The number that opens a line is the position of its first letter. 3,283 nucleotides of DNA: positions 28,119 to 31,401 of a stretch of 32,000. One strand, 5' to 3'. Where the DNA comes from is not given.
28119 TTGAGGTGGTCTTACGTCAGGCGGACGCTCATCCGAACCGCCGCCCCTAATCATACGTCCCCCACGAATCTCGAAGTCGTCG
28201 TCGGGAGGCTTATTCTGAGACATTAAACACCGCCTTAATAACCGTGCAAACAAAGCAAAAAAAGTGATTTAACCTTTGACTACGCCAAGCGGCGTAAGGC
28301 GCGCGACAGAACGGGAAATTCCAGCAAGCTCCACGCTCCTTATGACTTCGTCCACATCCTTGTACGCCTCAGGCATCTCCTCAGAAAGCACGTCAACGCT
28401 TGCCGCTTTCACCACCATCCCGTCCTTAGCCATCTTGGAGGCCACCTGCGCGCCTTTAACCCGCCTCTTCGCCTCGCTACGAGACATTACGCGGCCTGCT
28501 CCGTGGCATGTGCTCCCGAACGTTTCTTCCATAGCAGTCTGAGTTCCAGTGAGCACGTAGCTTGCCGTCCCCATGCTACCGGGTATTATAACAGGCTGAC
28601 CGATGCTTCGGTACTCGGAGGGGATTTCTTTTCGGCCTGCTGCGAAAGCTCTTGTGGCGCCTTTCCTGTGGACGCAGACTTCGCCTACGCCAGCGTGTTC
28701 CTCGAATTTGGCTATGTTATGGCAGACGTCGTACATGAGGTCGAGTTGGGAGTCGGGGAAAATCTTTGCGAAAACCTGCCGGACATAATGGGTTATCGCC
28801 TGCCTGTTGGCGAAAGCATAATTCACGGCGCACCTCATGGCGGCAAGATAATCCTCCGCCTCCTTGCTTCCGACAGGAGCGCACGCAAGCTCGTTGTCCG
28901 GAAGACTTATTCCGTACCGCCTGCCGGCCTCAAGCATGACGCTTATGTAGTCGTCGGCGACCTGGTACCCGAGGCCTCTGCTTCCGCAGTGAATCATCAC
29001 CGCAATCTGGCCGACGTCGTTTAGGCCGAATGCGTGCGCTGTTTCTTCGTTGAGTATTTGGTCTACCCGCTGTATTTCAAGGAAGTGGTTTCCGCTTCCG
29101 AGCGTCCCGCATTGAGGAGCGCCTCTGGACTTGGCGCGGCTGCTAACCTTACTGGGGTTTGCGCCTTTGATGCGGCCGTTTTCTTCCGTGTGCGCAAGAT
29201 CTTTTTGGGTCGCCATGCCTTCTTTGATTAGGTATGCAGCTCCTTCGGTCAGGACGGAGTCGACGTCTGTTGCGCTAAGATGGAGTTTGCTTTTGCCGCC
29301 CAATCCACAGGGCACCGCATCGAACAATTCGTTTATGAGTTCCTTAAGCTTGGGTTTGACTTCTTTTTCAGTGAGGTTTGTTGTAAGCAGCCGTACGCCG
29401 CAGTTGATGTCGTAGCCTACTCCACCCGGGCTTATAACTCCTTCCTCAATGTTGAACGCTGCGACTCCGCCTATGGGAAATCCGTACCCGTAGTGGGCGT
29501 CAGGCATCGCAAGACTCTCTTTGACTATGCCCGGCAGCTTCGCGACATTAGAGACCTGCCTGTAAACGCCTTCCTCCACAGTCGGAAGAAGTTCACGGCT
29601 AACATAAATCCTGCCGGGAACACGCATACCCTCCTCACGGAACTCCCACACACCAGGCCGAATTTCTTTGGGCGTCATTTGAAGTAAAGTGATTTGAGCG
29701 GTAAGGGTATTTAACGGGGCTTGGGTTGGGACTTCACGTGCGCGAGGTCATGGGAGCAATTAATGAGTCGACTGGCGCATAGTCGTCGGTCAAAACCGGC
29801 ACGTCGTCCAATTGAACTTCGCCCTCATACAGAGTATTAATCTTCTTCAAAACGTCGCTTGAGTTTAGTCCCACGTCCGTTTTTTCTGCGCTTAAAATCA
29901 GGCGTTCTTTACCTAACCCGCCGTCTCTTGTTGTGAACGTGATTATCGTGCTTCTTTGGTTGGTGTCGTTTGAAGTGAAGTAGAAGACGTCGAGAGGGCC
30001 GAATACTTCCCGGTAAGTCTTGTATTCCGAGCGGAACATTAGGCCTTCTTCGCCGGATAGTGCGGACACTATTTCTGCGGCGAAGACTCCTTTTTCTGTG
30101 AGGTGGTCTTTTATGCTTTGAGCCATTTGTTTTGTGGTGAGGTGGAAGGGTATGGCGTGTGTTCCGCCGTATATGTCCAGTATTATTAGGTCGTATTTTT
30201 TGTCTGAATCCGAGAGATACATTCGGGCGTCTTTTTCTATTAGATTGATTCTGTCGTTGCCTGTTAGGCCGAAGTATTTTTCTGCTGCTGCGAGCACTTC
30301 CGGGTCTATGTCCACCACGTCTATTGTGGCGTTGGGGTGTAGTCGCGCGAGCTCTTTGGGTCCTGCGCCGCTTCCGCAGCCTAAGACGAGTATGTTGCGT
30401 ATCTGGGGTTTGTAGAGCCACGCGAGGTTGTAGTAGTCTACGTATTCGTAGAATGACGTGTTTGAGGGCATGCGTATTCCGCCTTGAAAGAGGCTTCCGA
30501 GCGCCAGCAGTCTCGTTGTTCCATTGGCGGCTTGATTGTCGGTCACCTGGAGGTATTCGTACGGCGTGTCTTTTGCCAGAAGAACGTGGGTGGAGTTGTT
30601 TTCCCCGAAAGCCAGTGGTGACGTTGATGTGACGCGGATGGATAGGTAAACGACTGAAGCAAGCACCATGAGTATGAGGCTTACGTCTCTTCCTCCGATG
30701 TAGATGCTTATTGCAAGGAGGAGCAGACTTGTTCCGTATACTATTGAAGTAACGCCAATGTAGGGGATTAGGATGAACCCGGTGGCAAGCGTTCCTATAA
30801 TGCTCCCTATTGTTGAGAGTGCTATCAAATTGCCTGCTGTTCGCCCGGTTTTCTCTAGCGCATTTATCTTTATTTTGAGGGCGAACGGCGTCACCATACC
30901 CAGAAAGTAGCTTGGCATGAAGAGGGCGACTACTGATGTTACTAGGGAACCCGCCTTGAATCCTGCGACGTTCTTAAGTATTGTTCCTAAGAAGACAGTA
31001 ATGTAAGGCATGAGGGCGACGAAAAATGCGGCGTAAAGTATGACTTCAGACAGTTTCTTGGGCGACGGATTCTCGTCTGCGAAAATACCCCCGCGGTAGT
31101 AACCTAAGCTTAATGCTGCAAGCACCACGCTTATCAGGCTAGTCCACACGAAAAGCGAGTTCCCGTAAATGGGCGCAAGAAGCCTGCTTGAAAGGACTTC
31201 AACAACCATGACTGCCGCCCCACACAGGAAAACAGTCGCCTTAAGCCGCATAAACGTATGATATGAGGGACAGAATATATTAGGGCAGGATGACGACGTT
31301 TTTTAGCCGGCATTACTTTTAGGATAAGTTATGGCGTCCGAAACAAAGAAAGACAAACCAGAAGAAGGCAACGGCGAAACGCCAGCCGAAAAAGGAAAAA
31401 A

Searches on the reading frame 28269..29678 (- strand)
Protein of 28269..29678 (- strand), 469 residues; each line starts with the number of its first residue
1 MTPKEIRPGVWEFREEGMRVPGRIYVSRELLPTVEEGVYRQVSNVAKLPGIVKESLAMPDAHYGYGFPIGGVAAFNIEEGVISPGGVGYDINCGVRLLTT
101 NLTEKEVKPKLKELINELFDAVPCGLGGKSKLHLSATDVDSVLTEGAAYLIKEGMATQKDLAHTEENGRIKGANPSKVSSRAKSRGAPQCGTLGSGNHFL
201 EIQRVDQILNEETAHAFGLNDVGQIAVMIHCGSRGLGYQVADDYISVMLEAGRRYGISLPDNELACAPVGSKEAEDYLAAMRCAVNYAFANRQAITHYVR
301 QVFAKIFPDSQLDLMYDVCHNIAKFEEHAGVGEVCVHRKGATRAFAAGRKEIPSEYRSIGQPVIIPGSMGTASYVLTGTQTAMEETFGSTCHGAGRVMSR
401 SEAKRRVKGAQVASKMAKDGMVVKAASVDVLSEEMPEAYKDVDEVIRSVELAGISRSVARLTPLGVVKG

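Call 7: search_protein_families(library=pfam, proteins=[window:28269-29678:-])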
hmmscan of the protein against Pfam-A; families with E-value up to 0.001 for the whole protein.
window:28269-29678:- (469 aa): 1 family
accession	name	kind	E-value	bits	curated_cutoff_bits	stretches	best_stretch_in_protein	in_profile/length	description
PF01139.22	RtcB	-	1.2e-177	591.9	27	1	41-469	1-426/426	tRNA-splicing ligase RtcB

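Call 13: find_homologous_proteins(query=window:28269-29678:-, max_evalue=1e-50)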
Query window:28269-29678:- (469 aa): 8000 proteins with E <= 1e-50 among 8000 candidates; the best 120 are listed.
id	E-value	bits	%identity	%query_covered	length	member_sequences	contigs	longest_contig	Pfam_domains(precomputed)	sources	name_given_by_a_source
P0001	0.0e+0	1050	100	100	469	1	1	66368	PF01139.23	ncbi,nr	ncbi:tRNA-splicing ligase RtcB [uncultured archaeon]|nr:tRNA-splicing ligase RtcB [uncultured archae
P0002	1.7e-220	751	69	99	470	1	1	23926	PF01139.23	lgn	-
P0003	5.4e-217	740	67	99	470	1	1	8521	PF01139.23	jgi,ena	-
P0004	2.9e-216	737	68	99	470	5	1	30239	PF01139.23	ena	-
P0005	9.6e-216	735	67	100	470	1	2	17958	PF01139.23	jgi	jgi:tRNA-splicing ligase RtcB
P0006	5.5e-215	733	67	100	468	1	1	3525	PF01139.23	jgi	-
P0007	1.1e-214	732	66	100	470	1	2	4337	PF01139.23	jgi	-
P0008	1.1e-214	732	68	100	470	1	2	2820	PF01139.23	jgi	-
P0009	2.3e-213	728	66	99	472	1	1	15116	PF01139.23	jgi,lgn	jgi:tRNA-splicing ligase RtcB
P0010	2.7e-213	727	66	100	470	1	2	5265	PF01139.23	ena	-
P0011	2.8e-213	727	67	100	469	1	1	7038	PF01139.23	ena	-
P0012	4.2e-213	727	67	99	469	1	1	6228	PF01139.23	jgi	-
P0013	5.2e-213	726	67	100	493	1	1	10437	PF01139.23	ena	-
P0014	1.2e-212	725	66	99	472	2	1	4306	PF01139.23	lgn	-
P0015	1.5e-212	725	66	100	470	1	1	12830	PF01139.23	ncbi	ncbi:MAG: RtcB family protein [Candidatus Altiarchaeota archaeon]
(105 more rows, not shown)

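Call 14: find_encoding_contigs(protein=P0001, flank=10000, max_places=5)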
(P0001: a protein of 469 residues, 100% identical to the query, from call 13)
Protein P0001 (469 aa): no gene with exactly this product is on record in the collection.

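Call 16: find_encoding_contigs(protein=P0002, flank=10000, max_places=3)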
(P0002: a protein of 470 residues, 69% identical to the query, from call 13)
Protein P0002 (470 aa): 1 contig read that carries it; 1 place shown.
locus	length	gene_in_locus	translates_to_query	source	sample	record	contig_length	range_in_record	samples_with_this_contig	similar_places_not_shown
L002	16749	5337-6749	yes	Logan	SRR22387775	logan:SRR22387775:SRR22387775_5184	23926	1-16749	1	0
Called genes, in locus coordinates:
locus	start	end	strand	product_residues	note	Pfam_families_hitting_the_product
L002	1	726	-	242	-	?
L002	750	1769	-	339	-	PF04015:DUF362, PF00037:Fer4, PF12797:Fer4_2 (weak), PF12837:Fer4_6 (weak), PF13237:Fer4_10 (weak), PF12838:Fer4_7, PF13187:Fer4_9 (weak), PF00037:Fer4 (weak), +5 more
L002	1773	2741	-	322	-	PF00752:XPG_N, PF00867:XPG_I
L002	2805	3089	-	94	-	-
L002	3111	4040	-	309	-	-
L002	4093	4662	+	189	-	PF02676:TYW3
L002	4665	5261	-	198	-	-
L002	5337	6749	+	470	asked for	PF01139:RtcB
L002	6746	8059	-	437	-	-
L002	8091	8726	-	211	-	PF13483:Lactamase_B_3, PF12706:Lactamase_B_2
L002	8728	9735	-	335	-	PF01959:DHQS, PF26558:DHQS_2nd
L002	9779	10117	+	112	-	PF01981:PTH2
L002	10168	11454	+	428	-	PF06245:DUF1015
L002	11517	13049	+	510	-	PF00749:tRNA-synt_1c, PF03950:tRNA-synt_1c_C, PF20974:tRNA-synt_1c_C2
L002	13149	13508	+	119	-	PF01248:Ribosomal_L7Ae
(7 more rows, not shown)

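Call 17: find_encoding_contigs(protein=P0004, flank=10000, max_places=3)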
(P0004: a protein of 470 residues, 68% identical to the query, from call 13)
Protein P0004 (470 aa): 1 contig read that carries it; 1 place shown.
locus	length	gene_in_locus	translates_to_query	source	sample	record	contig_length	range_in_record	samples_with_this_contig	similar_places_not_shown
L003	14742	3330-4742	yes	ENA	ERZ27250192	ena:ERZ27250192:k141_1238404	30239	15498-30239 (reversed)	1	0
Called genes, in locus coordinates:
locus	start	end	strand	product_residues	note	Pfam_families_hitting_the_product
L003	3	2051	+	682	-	?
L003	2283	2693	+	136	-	PF02676:TYW3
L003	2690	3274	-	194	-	-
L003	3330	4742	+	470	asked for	PF01139:RtcB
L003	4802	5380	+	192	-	-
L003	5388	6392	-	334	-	PF01959:DHQS, PF26558:DHQS_2nd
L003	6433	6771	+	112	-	PF01981:PTH2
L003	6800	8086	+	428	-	PF06245:DUF1015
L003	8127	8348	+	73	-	PF00749:tRNA-synt_1c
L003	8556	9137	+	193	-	PF00749:tRNA-synt_1c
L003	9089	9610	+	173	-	PF03950:tRNA-synt_1c_C, PF20974:tRNA-synt_1c_C2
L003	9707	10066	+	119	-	PF01248:Ribosomal_L7Ae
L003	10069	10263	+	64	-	PF01200:Ribosomal_S28e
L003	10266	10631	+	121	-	PF01246:Ribosomal_L24e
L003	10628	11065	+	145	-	PF00334:NDK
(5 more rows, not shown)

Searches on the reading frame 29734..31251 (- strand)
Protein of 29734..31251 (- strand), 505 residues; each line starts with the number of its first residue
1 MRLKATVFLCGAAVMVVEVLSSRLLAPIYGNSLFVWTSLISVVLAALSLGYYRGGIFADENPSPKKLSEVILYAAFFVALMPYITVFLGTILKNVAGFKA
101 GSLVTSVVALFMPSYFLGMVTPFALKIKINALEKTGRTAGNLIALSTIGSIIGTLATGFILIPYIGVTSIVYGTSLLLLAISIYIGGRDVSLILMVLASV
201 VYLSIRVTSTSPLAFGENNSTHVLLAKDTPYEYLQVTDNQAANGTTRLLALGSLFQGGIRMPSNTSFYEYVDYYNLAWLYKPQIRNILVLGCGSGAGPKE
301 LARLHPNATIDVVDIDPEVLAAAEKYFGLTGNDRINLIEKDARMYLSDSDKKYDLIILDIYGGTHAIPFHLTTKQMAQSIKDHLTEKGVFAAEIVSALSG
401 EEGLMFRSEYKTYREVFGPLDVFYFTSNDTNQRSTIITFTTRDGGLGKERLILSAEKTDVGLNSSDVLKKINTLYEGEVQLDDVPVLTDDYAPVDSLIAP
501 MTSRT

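Call 7: search_protein_families(library=pfam, proteins=[window:29734-31251:-])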
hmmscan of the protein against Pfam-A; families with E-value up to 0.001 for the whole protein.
window:29734-31251:- (505 aa): 7 families
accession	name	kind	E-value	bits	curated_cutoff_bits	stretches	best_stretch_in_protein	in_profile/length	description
PF01564.23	Spermine_synth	-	3.4e-13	50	22.9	1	277-394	12-132/186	Spermine/spermidine synthase domain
PF13649.12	Methyltransf_25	-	8.5e-09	36.4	27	1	287-386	1-95/97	Methyltransferase domain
PF08242.18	Methyltransf_12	-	1.4e-07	32.6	30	1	288-390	1-98/98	Methyltransferase domain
PF13847.12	Methyltransf_31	-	1.2e-06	28.8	27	1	287-396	7-113/145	Methyltransferase domain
PF05175.20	MTS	-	3.2e-05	24.1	23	1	281-359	29-105/170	Methyltransferase small domain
PF08241.18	Methyltransf_11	-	0.00016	22.7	21.2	1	289-358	2-66/95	Methyltransferase domain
PF00891.24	Methyltransf_2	-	0.00046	20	22.3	1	284-343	63-121/210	O-methyltransferase domain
